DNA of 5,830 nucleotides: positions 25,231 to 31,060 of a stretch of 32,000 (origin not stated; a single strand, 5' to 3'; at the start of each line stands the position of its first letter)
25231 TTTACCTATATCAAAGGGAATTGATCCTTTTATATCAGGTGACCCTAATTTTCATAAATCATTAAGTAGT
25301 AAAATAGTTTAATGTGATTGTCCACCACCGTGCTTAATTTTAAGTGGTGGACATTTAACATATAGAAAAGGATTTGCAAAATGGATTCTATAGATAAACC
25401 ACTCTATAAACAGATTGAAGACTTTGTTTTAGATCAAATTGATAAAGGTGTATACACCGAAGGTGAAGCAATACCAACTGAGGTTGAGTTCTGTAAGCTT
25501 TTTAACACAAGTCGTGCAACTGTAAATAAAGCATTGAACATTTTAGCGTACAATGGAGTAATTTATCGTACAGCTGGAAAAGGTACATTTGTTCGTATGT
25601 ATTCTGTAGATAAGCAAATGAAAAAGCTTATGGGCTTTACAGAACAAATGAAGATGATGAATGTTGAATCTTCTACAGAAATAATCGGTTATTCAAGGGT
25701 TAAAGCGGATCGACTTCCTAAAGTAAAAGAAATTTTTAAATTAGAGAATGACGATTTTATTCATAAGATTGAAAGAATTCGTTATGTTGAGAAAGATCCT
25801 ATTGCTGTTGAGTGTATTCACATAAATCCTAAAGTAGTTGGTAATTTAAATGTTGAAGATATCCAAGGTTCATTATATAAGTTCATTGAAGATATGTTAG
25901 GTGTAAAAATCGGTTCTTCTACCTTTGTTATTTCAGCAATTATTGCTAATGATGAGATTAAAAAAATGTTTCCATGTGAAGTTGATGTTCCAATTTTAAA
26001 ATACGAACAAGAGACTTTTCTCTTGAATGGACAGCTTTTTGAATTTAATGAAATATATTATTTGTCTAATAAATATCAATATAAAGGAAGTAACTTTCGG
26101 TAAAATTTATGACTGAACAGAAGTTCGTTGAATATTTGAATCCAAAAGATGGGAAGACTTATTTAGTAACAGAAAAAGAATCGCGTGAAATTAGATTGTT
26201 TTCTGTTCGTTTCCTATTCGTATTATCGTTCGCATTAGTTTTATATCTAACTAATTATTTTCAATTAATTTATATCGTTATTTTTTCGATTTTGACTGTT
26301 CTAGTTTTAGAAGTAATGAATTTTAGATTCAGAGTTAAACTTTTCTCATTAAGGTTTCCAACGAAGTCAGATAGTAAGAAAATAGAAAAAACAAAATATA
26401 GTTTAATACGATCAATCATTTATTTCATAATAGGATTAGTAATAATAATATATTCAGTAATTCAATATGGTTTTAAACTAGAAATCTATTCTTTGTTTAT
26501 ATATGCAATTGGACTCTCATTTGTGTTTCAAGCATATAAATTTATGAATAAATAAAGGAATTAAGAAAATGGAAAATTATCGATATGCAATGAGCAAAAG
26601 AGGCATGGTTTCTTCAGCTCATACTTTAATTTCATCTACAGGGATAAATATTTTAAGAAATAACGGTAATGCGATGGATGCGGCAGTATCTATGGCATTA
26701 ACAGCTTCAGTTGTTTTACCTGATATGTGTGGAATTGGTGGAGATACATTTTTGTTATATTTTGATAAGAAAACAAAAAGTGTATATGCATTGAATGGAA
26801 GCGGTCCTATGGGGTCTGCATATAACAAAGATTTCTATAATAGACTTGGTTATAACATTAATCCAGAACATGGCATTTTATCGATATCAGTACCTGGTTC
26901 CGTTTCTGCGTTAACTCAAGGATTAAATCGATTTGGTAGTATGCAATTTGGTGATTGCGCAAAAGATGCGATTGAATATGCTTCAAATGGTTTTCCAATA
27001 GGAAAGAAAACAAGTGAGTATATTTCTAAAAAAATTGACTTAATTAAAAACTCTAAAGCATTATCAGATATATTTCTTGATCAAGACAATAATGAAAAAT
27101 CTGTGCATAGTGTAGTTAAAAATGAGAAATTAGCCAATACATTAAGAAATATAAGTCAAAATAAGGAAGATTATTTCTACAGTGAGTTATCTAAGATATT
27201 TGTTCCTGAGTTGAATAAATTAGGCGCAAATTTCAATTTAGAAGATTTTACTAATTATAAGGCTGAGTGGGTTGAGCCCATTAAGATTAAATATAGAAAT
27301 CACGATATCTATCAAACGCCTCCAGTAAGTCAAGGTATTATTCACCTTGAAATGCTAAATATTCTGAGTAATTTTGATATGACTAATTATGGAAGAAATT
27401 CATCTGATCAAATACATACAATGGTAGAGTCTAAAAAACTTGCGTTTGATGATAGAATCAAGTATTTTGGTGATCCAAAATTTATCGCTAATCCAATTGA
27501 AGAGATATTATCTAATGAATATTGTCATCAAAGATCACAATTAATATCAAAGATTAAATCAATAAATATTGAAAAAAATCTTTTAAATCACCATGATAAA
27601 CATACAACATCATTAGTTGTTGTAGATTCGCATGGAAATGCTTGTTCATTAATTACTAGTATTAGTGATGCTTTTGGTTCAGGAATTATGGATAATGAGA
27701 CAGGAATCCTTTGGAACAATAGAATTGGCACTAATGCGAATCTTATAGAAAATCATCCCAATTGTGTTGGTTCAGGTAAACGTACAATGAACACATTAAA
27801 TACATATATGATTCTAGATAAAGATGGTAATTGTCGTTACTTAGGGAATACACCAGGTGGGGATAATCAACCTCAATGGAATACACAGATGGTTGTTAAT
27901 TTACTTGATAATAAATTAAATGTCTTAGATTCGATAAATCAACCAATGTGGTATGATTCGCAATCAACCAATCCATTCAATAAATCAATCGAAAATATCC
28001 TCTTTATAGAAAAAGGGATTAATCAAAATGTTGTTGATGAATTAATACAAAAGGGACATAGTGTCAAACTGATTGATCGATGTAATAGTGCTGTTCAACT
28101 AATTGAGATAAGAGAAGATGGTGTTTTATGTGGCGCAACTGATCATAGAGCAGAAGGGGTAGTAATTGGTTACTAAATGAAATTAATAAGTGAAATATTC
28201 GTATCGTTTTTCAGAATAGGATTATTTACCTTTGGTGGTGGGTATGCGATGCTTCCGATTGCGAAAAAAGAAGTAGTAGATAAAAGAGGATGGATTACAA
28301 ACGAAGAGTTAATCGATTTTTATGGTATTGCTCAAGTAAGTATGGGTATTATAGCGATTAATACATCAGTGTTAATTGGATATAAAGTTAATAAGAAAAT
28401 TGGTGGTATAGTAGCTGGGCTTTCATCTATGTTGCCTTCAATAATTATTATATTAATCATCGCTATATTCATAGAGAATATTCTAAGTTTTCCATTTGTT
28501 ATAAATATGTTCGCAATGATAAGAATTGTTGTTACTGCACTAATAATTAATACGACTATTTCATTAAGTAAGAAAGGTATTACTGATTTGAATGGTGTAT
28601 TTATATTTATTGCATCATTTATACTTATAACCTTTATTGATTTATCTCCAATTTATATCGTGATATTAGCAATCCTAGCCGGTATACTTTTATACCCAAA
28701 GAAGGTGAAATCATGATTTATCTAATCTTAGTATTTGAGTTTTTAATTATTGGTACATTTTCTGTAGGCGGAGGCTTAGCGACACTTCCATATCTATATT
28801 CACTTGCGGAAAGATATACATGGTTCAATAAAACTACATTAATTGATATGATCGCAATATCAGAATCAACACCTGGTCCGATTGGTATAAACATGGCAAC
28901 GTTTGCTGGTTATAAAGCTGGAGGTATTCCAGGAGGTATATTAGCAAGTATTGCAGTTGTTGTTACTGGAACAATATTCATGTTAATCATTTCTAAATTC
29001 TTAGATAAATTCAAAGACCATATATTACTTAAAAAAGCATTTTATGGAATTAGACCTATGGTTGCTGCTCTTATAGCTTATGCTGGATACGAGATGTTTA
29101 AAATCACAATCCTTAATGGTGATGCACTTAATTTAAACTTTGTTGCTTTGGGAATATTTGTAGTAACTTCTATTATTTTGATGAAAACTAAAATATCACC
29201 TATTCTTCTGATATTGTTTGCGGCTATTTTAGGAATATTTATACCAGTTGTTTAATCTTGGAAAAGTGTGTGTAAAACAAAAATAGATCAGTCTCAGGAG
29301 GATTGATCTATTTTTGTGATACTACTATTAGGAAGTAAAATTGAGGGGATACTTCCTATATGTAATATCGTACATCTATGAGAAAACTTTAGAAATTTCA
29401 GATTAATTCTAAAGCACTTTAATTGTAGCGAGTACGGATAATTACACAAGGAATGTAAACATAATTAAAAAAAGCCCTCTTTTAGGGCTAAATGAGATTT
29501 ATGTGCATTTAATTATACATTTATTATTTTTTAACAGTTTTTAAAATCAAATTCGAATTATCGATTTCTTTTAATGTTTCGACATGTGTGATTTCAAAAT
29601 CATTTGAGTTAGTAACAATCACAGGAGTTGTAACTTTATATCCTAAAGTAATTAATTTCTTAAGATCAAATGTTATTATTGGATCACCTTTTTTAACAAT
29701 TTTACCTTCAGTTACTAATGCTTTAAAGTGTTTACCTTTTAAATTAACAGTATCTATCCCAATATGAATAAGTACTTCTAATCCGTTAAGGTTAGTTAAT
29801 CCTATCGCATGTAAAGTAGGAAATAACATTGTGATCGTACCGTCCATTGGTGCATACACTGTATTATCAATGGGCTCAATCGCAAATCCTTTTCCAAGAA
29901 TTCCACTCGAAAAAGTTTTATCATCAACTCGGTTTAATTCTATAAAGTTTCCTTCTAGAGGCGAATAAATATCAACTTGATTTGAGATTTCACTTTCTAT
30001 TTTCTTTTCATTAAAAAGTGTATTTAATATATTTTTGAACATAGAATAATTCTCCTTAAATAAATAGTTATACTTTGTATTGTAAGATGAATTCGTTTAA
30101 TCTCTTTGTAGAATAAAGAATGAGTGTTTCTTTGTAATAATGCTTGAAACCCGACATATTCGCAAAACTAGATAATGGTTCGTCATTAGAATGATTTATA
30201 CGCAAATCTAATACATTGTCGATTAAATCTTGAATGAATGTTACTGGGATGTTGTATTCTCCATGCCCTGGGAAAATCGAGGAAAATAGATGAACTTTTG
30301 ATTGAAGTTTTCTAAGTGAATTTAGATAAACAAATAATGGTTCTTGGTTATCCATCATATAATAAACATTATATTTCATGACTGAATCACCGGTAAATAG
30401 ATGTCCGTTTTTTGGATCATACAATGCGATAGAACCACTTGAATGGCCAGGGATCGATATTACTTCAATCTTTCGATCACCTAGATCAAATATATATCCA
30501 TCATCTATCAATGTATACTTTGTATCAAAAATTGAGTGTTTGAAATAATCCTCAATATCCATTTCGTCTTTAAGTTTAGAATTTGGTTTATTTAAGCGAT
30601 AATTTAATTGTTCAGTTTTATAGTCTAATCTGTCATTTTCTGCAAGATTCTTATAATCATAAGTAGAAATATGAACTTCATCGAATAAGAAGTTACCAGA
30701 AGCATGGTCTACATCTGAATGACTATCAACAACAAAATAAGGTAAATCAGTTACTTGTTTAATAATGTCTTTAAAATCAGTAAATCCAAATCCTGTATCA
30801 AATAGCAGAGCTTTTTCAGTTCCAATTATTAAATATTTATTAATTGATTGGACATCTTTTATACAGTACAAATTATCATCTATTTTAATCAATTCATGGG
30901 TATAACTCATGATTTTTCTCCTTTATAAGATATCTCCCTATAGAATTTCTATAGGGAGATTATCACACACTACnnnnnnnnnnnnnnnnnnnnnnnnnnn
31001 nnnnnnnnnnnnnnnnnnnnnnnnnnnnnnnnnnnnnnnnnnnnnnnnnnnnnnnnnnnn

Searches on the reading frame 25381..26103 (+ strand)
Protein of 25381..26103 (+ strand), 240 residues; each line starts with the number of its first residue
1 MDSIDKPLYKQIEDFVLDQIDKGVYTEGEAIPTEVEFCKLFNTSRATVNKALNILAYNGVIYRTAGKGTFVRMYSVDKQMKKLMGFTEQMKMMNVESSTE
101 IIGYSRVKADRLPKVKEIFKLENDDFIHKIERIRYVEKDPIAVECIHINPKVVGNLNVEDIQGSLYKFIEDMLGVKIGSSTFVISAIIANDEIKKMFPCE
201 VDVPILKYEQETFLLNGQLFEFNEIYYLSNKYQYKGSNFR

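Call 56: search_protein_families(library=pfam, proteins=[window:25381-26103:+])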
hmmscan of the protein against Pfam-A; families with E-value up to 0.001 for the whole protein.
window:25381-26103:+ (240 aa): 3 families
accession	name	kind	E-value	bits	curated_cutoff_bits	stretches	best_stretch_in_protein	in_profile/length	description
PF07702.18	UTRA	-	7.7e-27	94.3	23.8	1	94-233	3-141/141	UTRA domain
PF00392.27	GntR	-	1.6e-14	53.7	27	1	8-71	1-64/64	Bacterial regulatory proteins, gntR family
PF14502.12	HTH_41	-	0.0003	20.6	25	0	27-62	2-37/48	Helix-turn-helix domain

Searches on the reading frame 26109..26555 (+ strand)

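Call 56: search_protein_families(library=pfam, proteins=[window:26109-26555:+])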
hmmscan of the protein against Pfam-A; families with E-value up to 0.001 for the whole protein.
window:26109-26555:+ (148 aa): 1 family
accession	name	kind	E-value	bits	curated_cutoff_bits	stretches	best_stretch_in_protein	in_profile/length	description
PF04647.20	AgrB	-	0.00028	20.7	23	0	19-70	131-183/185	Accessory gene regulator B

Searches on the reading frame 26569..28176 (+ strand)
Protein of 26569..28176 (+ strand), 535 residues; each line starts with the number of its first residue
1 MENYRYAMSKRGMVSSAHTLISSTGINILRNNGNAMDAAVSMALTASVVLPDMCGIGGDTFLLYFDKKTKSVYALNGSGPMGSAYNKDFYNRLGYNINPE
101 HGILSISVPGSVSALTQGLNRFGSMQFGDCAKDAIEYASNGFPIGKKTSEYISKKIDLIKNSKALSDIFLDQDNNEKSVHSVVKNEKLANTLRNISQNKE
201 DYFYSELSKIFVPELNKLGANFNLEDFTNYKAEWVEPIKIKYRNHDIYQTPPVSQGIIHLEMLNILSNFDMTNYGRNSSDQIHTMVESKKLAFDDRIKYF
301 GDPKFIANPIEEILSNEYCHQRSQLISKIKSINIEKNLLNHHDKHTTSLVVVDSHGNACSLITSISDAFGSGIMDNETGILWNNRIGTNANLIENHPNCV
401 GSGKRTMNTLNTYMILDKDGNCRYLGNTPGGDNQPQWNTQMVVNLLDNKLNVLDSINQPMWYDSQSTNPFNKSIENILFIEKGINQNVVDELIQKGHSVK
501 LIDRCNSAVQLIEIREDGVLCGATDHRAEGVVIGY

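Call 56: search_protein_families(library=pfam, proteins=[window:26569-28176:+])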
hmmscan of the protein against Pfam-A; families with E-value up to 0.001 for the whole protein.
window:26569-28176:+ (535 aa): 1 family
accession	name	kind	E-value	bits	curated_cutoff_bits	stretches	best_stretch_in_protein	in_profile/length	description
PF01019.26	G_glu_transpept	-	1.9e-124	416.7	27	1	27-530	2-512/512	Gamma-glutamyltranspeptidase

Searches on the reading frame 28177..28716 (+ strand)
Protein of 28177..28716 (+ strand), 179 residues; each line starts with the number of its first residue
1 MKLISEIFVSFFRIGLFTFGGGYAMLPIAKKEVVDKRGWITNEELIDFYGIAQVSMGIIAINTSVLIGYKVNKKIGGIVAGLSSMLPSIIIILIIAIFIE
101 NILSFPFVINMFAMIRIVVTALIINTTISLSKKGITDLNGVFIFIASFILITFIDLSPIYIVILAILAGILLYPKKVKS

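Call 56: search_protein_families(library=pfam, proteins=[window:28177-28716:+])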
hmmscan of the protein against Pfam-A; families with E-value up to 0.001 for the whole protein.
window:28177-28716:+ (179 aa): 1 family
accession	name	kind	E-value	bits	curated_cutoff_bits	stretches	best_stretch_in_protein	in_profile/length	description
PF02417.20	Chromate_transp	-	1.3e-43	149.4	28.6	1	6-170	2-166/166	Chromate transporter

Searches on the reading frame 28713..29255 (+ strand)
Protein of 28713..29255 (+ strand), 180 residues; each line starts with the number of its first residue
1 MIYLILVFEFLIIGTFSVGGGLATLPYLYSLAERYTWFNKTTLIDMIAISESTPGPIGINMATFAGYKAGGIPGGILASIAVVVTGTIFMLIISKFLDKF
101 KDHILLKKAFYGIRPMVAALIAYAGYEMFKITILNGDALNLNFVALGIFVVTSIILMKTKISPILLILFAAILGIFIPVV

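Call 56: search_protein_families(library=pfam, proteins=[window:28713-29255:+])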
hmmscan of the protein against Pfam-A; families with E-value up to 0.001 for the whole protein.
window:28713-29255:+ (180 aa): 1 family
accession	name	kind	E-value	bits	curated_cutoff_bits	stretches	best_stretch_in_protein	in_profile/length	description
PF02417.20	Chromate_transp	-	8.6e-41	140.2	28.6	1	6-175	3-166/166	Chromate transporter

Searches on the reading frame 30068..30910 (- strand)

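Call 56: search_protein_families(library=pfam, proteins=[window:30068-30910:-])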
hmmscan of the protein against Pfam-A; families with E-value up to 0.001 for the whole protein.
window:30068-30910:- (280 aa): 2 families
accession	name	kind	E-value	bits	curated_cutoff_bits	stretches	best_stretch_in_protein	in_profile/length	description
PF00753.33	Lactamase_B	-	2.4e-11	44.4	22.7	1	22-187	5-161/196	Metallo-beta-lactamase superfamily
PF19583.5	ODP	-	7.9e-08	32.8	27.2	0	120-177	76-137/194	ODP family beta lactamase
